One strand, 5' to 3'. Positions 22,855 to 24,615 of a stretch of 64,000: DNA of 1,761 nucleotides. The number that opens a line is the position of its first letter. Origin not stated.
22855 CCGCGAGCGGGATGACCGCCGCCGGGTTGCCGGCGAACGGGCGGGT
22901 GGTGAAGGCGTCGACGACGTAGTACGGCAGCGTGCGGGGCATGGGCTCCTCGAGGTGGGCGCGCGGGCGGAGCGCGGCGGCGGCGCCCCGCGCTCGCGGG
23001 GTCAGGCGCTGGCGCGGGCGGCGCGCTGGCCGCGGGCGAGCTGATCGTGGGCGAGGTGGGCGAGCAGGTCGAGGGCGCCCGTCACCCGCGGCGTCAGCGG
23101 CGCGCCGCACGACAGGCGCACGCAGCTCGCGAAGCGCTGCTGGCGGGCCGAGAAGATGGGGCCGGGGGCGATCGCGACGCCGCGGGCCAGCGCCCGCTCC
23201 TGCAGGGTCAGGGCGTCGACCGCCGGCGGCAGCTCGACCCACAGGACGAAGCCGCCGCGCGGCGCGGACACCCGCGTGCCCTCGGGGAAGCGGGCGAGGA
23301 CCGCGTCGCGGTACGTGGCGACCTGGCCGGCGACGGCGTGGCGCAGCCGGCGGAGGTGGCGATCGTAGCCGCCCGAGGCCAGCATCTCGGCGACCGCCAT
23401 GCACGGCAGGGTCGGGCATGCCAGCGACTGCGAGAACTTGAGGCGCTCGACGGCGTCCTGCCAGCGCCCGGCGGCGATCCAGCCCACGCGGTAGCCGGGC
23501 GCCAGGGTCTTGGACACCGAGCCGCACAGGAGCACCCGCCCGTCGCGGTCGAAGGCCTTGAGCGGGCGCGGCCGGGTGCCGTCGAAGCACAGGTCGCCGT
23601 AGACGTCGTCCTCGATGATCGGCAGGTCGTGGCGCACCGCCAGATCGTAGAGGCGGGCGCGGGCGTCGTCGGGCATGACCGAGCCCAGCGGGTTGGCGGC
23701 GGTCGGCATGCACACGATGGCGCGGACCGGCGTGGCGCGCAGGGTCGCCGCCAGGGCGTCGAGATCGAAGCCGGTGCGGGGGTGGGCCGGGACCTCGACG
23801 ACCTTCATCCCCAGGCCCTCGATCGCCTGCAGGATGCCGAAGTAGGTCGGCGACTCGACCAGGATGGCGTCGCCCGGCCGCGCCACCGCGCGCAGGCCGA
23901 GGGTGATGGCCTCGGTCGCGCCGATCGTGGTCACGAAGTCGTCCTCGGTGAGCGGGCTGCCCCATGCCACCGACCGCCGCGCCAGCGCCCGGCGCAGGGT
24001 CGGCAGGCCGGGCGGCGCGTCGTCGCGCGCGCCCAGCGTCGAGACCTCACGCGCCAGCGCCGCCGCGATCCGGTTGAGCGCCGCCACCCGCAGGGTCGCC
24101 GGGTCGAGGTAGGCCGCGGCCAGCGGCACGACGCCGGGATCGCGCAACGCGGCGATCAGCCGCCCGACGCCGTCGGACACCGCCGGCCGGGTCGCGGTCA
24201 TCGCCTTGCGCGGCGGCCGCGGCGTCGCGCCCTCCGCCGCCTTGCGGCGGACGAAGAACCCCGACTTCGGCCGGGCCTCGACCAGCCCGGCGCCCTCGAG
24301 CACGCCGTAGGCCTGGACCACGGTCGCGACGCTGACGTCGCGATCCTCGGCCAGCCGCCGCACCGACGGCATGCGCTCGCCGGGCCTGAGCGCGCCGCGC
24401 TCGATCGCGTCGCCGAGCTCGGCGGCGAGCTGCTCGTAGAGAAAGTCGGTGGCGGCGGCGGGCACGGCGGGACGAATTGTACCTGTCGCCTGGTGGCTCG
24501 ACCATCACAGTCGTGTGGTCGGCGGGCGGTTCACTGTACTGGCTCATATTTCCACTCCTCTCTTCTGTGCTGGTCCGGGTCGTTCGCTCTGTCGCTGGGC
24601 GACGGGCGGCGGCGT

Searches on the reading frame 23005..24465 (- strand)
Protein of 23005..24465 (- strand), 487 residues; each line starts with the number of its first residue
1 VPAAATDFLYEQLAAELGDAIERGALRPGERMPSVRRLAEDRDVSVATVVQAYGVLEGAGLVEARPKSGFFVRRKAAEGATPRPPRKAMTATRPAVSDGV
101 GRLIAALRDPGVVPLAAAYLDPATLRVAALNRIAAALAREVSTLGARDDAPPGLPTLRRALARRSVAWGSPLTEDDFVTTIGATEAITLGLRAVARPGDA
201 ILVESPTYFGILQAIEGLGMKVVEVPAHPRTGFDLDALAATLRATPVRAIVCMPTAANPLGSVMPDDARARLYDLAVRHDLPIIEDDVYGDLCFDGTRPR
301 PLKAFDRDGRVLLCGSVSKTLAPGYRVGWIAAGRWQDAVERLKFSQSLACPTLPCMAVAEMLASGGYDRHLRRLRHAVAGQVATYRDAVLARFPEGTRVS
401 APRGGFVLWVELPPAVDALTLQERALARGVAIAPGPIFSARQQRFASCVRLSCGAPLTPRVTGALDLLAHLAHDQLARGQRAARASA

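Call 11: search_protein_families(library=pfam, proteins=[window:23005-24465:-])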
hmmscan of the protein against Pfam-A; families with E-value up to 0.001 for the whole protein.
window:23005-24465:- (487 aa): 3 families
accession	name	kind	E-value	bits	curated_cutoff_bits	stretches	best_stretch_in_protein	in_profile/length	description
PF00155.27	Aminotran_1_2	-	6.9e-33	114.7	19.7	1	152-459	42-351/361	Aminotransferase class I and II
PF00392.27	GntR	-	6.6e-16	58.2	27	1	9-72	1-64/64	Bacterial regulatory proteins, gntR family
PF01041.23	DegT_DnrJ_EryC1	-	0.00012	21.9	19.8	1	178-286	43-145/360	DegT/DnrJ/EryC1/StrS aminotransferase family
